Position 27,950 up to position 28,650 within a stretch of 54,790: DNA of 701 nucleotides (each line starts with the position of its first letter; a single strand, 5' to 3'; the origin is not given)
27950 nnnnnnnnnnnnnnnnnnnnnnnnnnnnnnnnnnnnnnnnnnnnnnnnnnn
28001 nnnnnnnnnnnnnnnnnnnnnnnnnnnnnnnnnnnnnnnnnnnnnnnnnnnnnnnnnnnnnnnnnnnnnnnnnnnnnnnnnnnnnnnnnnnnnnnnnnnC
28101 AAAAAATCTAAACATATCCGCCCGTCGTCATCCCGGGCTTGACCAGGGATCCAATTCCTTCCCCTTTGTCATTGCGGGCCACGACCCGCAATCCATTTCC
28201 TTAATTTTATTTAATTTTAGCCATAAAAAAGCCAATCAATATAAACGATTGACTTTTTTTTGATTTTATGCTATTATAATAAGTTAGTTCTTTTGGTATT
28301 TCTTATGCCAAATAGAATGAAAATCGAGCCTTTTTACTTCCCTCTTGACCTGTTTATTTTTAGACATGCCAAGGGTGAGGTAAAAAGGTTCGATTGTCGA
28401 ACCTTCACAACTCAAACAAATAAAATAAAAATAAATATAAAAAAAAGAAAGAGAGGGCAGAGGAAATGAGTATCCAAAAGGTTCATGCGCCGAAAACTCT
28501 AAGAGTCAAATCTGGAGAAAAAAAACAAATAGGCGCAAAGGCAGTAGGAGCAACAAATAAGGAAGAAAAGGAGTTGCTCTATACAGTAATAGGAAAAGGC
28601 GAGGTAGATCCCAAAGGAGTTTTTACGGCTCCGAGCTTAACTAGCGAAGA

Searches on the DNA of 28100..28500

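Call 112: search_rna_families(source=window, start=28100, end=28500, threshold=evalue, max_evalue=1)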
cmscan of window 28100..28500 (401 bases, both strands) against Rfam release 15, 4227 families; matches with E-value up to 1: 15.
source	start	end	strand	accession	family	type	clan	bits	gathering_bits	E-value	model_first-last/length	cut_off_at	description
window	28320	28397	+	RF04170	MIR7723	Gene; miRNA;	-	30.4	200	0.00026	1-235/235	no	MIR7723 microRNA precursor family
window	28322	28395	+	RF04134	MIR7504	Gene; miRNA;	-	26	83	0.018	1-124/124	no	MIR7504 microRNA precursor family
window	28327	28390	+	RF03955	MIR2934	Gene; miRNA;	-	24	100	0.033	1-113/113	no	MIR2934 microRNA precursor family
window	28318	28399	+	RF04209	MIR7533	Gene; miRNA;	-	23.6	230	0.01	1-249/249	no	MIR7533 microRNA precursor family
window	28322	28395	-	RF04134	MIR7504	Gene; miRNA;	-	22.8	83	0.11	1-124/124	no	MIR7504 microRNA precursor family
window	28333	28384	+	RF03578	mir-3910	Gene; miRNA;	-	20.6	95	0.14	1-82/82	no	mir-3910 microRNA precursor family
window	28323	28394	-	RF04202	MIR5380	Gene; miRNA;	-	20.5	150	0.15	1-137/137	no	MIR5380 microRNA precursor family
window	28321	28393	+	RF00697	mir-186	Gene; miRNA;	-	20.4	70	0.21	1-82/82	no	mir-186 microRNA precursor family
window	28317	28406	-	RF01859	Phe_leader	Cis-reg; leader;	-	19.7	55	0.7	1-125/125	no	Phenylalanine leader peptide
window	28329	28388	+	RF03938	mir-4662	Gene; miRNA;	-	18.4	97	0.57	1-67/67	no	mir-4662 microRNA precursor family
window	28219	28265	-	RF04216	mir-509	Gene; miRNA;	CL00136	17.4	64.5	0.66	15-68/82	no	mir-509 microRNA precursor family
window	28324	28455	+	RF01578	RUF1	Gene; sRNA;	-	17.2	70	0.58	1-264/264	no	Plasmodium RNA of unkown function RUF1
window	28322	28395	-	RF04209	MIR7533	Gene; miRNA;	-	17.1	230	0.39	1-249/249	no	MIR7533 microRNA precursor family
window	28327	28390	-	RF00805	mir-351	Gene; miRNA;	-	17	70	0.65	1-75/75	no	mir-351 microRNA precursor family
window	28443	28500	+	RF00168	Lysine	Cis-reg; riboswitch;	-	12.1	30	0.95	1-92/182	3'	Lysine riboswitch aptamer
